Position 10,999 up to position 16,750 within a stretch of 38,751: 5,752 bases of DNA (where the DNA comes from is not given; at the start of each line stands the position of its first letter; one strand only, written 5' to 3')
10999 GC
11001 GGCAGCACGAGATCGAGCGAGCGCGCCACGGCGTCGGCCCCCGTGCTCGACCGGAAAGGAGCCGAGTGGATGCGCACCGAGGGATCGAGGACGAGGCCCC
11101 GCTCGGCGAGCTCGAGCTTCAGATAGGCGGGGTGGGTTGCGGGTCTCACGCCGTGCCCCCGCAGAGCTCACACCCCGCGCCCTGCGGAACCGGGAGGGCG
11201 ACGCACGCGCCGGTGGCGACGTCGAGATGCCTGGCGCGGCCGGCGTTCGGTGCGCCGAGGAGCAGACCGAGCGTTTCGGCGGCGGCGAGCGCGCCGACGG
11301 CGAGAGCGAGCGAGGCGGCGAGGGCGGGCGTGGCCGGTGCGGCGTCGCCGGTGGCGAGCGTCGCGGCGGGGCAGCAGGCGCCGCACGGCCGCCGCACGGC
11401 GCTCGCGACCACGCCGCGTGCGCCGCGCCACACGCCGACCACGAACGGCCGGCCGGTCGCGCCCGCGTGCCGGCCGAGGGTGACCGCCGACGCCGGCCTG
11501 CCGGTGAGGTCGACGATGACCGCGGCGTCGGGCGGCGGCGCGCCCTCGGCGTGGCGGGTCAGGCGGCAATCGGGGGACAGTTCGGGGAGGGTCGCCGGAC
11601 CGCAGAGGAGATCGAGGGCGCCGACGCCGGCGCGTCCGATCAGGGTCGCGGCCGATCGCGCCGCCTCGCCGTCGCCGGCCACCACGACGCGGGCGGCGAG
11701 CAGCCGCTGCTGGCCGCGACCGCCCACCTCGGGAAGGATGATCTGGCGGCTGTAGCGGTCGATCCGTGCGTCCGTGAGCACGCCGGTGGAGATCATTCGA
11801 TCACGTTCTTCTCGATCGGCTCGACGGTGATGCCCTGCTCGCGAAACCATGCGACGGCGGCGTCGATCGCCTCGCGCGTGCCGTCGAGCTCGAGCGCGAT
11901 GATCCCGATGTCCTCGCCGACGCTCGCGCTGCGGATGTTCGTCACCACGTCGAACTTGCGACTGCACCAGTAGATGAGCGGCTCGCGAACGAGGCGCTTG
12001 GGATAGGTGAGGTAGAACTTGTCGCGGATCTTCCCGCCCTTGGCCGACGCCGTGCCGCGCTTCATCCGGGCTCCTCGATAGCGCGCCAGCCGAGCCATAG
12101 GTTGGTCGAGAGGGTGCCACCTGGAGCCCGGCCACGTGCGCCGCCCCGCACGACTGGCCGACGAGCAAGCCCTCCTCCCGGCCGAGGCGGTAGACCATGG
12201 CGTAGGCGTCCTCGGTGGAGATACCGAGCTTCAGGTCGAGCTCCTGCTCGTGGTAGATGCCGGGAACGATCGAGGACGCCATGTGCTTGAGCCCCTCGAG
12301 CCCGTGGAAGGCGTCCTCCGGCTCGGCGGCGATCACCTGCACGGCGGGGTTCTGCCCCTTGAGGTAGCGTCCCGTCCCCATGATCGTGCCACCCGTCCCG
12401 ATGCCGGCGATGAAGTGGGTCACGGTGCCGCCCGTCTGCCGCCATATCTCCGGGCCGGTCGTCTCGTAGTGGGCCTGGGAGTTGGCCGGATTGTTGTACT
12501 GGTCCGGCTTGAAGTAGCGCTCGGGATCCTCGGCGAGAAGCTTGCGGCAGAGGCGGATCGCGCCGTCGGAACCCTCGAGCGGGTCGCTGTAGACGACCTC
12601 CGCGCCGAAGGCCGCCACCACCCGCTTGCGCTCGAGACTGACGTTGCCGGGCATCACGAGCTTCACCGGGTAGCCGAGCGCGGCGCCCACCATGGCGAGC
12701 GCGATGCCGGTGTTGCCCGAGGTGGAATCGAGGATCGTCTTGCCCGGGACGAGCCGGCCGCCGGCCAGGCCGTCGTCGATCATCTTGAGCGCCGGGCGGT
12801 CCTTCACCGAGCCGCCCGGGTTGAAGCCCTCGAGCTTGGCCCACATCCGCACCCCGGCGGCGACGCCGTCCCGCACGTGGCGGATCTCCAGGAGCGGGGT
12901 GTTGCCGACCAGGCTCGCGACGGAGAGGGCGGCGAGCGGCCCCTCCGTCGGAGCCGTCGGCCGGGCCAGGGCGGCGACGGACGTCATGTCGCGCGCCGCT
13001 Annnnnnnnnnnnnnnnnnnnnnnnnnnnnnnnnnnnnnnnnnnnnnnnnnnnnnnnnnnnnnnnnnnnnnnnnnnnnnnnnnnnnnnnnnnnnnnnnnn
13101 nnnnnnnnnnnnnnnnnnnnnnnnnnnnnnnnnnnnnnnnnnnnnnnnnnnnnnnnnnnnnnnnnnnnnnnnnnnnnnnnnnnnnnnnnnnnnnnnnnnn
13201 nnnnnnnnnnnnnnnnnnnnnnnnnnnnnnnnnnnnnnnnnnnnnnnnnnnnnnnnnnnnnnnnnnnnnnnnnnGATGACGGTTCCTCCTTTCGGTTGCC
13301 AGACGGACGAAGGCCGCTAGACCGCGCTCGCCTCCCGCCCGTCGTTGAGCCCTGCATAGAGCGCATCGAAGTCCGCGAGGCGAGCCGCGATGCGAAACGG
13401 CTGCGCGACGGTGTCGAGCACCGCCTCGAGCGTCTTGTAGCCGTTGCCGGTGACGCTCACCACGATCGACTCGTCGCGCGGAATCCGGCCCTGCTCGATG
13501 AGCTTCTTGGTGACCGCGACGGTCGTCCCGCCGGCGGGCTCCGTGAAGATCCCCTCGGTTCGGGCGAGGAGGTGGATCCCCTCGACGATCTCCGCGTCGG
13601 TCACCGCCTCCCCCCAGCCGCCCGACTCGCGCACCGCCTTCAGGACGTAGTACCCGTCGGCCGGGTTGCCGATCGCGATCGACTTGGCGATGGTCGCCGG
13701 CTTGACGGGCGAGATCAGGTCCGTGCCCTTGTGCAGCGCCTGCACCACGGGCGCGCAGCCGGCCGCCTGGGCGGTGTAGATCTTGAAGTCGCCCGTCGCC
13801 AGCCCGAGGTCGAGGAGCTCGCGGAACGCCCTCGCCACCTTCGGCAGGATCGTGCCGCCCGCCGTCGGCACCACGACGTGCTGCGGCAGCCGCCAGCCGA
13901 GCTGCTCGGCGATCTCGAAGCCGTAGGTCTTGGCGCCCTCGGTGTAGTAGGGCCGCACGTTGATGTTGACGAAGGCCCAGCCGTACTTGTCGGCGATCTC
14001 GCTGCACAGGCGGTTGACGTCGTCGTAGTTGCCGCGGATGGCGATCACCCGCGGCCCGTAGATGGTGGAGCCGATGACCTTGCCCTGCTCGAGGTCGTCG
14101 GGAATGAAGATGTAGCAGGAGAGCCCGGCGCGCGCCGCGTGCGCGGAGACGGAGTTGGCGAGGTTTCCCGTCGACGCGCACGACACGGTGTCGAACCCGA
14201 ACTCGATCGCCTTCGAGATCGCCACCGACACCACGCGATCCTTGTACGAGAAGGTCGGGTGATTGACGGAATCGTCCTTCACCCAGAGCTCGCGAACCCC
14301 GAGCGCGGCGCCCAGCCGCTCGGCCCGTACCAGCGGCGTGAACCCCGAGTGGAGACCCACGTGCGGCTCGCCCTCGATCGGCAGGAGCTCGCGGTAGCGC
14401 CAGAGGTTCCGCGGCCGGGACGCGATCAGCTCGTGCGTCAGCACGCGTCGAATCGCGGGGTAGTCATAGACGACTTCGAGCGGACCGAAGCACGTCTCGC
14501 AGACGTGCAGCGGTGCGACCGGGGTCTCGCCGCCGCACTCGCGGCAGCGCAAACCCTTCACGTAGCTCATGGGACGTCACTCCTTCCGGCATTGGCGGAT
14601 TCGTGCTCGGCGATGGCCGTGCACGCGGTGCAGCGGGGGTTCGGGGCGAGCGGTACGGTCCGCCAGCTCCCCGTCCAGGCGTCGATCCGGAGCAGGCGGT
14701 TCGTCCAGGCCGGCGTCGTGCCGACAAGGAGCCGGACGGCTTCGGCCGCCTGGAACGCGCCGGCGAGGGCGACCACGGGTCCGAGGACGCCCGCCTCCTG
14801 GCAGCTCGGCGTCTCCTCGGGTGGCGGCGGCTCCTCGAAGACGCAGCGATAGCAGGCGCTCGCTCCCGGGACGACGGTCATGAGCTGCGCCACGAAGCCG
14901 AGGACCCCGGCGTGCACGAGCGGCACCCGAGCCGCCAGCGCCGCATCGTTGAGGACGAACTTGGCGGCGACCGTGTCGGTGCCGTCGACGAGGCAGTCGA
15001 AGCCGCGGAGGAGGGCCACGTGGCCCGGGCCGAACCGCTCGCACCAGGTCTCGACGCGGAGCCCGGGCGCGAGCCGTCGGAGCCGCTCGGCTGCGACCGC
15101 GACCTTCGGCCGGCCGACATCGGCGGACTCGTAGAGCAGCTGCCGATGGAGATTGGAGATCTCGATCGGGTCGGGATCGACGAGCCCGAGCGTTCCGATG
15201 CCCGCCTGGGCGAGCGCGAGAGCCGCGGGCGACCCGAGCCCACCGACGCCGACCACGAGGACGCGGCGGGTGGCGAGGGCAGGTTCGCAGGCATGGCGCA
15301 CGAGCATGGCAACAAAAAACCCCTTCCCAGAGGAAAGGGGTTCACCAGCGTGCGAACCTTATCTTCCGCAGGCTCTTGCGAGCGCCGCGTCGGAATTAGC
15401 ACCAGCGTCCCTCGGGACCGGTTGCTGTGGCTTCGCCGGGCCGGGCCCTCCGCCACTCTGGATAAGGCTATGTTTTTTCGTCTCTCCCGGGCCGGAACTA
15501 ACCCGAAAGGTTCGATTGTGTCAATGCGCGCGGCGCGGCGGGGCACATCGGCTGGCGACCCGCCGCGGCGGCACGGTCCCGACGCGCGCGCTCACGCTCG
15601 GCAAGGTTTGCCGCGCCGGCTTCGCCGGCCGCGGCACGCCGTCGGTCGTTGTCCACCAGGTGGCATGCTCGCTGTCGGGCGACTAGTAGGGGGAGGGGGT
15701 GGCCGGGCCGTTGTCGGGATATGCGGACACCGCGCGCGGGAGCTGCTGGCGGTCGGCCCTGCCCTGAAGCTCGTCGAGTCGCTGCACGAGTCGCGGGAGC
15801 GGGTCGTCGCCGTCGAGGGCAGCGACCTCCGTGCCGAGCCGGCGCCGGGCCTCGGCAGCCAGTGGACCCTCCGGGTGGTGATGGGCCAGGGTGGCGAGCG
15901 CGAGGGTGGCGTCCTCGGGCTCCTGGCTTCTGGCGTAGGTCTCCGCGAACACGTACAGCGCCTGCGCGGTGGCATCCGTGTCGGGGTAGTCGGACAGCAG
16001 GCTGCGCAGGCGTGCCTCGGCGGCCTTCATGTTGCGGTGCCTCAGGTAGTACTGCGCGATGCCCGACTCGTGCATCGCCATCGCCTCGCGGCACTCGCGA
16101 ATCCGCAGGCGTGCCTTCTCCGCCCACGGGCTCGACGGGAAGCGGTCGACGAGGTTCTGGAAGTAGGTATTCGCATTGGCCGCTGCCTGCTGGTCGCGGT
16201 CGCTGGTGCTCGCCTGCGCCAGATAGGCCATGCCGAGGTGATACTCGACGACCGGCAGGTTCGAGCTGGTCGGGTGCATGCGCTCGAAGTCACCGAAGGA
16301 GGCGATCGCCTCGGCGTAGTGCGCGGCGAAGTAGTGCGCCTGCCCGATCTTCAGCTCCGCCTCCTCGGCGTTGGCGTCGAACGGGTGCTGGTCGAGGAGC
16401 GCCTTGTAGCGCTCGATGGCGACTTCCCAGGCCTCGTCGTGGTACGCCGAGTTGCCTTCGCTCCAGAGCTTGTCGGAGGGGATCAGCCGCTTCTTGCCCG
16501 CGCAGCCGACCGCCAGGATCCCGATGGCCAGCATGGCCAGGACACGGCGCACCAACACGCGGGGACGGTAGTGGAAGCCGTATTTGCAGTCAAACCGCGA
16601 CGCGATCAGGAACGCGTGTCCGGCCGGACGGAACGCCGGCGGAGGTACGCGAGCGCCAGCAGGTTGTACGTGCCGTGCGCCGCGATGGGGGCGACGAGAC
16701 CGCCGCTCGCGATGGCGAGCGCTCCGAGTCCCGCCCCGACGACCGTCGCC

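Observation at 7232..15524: SAM-riboswitch-controlled nine-gene operon joining sulfate uptake and activation to a sulfur-carrier-protein (thiocarboxylate) pathway with three uncharacterised components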

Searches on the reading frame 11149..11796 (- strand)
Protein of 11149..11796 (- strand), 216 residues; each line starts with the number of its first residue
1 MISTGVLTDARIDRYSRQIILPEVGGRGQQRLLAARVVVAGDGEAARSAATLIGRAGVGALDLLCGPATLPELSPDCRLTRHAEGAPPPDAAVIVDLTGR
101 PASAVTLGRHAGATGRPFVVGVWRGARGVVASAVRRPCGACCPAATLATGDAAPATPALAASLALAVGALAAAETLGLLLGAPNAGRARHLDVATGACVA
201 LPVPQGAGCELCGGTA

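Call 8: search_protein_families(library=pfam, proteins=[window:11149-11796:-], max_evalue=0.01)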
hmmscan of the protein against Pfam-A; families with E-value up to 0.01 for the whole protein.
window:11149-11796:- (216 aa): 1 family
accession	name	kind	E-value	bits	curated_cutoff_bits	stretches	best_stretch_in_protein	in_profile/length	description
PF00899.27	ThiF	-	1.3e-08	34.8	28.1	1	15-63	1-49/238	ThiF family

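Call 9: search_protein_families(library=ncbifam, proteins=[window:11149-11796:-], max_evalue=0.001)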
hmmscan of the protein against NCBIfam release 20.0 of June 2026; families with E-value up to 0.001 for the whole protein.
window:11149-11796:- (216 aa): 9 families
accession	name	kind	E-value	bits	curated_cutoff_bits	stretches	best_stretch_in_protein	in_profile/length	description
NF004281.0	PRK05690.1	subfamily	1.6e-12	47.2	266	1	6-64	4-62/250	molybdopterin-synthase adenylyltransferase MoeB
NF006444.0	PRK08762.1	equivalog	1.2e-11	43.9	449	1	6-63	119-176/387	molybdopterin-synthase adenylyltransferase MoeB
NF047750.1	SAMPActivE1UbaA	equivalog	3.8e-10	39.6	450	1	8-63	6-61/270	SAMP-activating enzyme E1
TIGR02356.1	adenyl_thiF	equivalog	5.1e-10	39.1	275.25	1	14-63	1-50/203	thiazole biosynthesis adenylyltransferase ThiF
NF005902.0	PRK07878.1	equivalog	1.4e-08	34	647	1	7-63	15-71/392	adenylyltransferase/sulfurtransferase MoeZ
NF005646.0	PRK07411.1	equivalog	4e-08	32.8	633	1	7-63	11-67/390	molybdopterin-synthase adenylyltransferase MoeB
TIGR02355.1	moeB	equivalog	1.6e-07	31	376.55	1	13-64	3-54/240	molybdopterin-synthase adenylyltransferase MoeB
NF009123.0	PRK12475.1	subfamily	3.8e-07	29.7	510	1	13-63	3-53/338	MoeB/ThiF family adenylyltransferase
NF006204.0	PRK08328.1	equivalog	4.6e-07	29.7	339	1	7-82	2-73/231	hypothetical protein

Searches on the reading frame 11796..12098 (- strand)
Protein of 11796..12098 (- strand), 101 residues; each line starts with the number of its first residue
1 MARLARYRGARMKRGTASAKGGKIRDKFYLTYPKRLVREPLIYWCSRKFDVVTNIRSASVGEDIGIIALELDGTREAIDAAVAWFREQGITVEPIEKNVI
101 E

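Call 8: search_protein_families(library=pfam, proteins=[window:11796-12098:-], max_evalue=0.01)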
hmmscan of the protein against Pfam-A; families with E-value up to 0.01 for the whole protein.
window:11796-12098:- (101 aa): 1 family
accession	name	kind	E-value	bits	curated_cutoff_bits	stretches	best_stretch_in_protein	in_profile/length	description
PF09383.16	NIL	-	4.5e-15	55.7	24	1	30-93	5-72/73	NIL domain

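Call 9: search_protein_families(library=ncbifam, proteins=[window:11796-12098:-], max_evalue=0.001)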
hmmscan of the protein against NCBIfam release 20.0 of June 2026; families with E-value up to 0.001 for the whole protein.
window:11796-12098:- (101 aa): 1 family
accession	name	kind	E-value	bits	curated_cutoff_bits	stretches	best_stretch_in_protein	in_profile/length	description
TIGR02314.1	ABC_MetN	equivalog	0.0002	20.5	499.7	1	32-93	273-338/343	methionine ABC transporter ATP-binding protein MetN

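Call 28: find_encoding_contigs(protein=window:11796-12098:-, flank=4000, max_places=8)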
Protein window:11796-12098:- (101 aa): no gene with exactly this product is on record in the collection.

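Call 88: search_solved_structures(query=window:11796-12065:-, max_evalue=1)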
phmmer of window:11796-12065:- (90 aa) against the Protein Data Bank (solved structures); distinct sequences matched with E-value up to 1: 5.
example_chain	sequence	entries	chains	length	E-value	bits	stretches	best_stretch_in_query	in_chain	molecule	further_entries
3dhx_A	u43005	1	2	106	1.5e-05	28.2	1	21-84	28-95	Methionine import ATP-binding protein metN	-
3dhw_C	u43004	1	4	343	0.00015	25.1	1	21-83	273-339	Methionine import ATP-binding protein metN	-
3tui_C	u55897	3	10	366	0.00017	24.9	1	21-83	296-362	Methionine import ATP-binding protein MetN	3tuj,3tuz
6cvl_C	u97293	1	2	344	0.0018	21.6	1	21-83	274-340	MetN nucleotide-binding subunit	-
2qrr_A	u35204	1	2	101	0.041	17.3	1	24-83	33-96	Methionine import ATP-binding protein metN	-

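Call 89: search_solved_structures(query=window:11796-12065:-, max_evalue=0.001, show_alignments=2)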
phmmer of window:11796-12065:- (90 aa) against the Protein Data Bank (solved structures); distinct sequences matched with E-value up to 0.001: 3.
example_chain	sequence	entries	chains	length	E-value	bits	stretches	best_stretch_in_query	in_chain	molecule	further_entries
3dhx_A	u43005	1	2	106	1.5e-05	28.2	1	21-84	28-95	Methionine import ATP-binding protein metN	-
3dhw_C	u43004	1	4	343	0.00015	25.1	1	21-83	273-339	Methionine import ATP-binding protein metN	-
3tui_C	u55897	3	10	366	0.00017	24.9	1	21-83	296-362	Methionine import ATP-binding protein MetN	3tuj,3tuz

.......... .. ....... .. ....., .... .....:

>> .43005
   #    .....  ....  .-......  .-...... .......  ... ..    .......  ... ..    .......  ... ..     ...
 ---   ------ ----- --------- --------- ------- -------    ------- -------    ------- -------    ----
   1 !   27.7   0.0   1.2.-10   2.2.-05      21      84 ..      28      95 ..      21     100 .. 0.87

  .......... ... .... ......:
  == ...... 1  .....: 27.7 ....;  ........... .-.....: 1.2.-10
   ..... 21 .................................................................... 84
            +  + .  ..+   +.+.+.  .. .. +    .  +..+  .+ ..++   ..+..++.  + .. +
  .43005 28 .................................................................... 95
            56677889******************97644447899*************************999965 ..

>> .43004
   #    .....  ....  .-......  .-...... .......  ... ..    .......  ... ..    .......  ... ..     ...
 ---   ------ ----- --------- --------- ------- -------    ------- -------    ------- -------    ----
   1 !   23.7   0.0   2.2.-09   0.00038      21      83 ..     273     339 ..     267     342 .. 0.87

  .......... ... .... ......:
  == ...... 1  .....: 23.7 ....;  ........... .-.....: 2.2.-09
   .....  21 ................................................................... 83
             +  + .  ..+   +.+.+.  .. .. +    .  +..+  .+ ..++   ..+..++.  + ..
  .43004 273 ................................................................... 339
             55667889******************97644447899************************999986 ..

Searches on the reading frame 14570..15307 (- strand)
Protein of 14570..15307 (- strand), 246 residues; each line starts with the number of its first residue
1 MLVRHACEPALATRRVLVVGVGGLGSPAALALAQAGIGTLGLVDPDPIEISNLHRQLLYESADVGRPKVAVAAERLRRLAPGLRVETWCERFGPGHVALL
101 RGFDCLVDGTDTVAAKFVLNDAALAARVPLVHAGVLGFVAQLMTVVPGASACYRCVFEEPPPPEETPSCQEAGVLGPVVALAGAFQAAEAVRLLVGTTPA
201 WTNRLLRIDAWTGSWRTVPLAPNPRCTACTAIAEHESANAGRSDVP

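Call 8: search_protein_families(library=pfam, proteins=[window:14570-15307:-], max_evalue=0.01)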
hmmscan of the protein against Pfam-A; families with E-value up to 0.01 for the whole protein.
window:14570-15307:- (246 aa): 1 family
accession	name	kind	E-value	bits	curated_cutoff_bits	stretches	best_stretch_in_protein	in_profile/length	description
PF00899.27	ThiF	-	5.5e-70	235.6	28.1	1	11-227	18-237/238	ThiF family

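Call 9: search_protein_families(library=ncbifam, proteins=[window:14570-15307:-], max_evalue=0.001)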
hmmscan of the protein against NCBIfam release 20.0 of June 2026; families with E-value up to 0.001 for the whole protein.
window:14570-15307:- (246 aa): 23 families
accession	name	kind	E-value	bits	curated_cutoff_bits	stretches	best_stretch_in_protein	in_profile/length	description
NF006444.0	PRK08762.1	equivalog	2.9e-67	227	449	1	10-231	144-369/387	molybdopterin-synthase adenylyltransferase MoeB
TIGR02356.1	adenyl_thiF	equivalog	1.4e-56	191.1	275.25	1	11-194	19-203/203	thiazole biosynthesis adenylyltransferase ThiF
NF047750.1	SAMPActivE1UbaA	equivalog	6.6e-54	183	450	1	10-231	29-250/270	SAMP-activating enzyme E1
NF004111.0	PRK05600.1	equivalog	1.1e-53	182.7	437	1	11-238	39-270/371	ThiF family adenylyltransferase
NF004281.0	PRK05690.1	subfamily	6e-52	176.3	266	1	10-230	29-249/250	molybdopterin-synthase adenylyltransferase MoeB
NF005902.0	PRK07878.1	equivalog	2.3e-51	174.9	647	1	11-237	40-271/392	adenylyltransferase/sulfurtransferase MoeZ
NF005646.0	PRK07411.1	equivalog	6.1e-47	160.6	633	1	11-236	36-262/390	molybdopterin-synthase adenylyltransferase MoeB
TIGR02355.1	moeB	equivalog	1.9e-42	145.3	376.55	1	10-229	21-240/240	molybdopterin-synthase adenylyltransferase MoeB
NF009123.0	PRK12475.1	subfamily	4.1e-40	138.1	510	1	11-230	22-244/338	MoeB/ThiF family adenylyltransferase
NF006204.0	PRK08328.1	equivalog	5.2e-35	121.1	339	1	10-215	24-226/231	hypothetical protein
NF006395.0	PRK08644.1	equivalog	4.4e-24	85.3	159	1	9-196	26-211/215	sulfur carrier protein ThiS adenylyltransferase ThiF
NF006077.0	PRK08223.1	equivalog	1e-19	70.6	266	1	10-149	25-167/296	hypothetical protein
NF011696.0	PRK15116.1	equivalog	5.3e-18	65.6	304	1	11-137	28-156/268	tRNA cyclic N6-threonylcarbamoyladenosine(37) synthase TcdA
TIGR02354.1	thiF_fam2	equivalog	3.7e-17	62.9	152.2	1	11-124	19-132/200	thiamine biosynthesis protein ThiF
NF011425.0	PRK14852.1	equivalog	2.4e-15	55.5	1337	1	2-151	321-473/989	hypothetical protein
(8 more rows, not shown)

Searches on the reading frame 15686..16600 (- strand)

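Call 80: search_protein_families(library=pfam, proteins=[window:15686-16600:-], max_evalue=0.001)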
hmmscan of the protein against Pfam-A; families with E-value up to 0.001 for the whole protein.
window:15686-16600:- (305 aa): 5 families
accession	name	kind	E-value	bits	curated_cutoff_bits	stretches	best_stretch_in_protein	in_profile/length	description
PF13525.12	YfiO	-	5.1e-38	131.3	25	1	42-229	5-195/203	Outer membrane lipoprotein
PF13512.12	TPR_18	-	1.5e-13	51.5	21.9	1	42-167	10-145/145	Tetratricopeptide repeat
PF13174.12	TPR_6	-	1.1e-12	48.2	26.3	0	120-157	4-33/33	Tetratricopeptide repeat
PF13432.12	TPR_16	-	1e-05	26.3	32.7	0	83-158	1-65/65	Tetratricopeptide repeat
PF13428.12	TPR_14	-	0.00017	22.4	23.5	0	182-214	8-40/44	Tetratricopeptide repeat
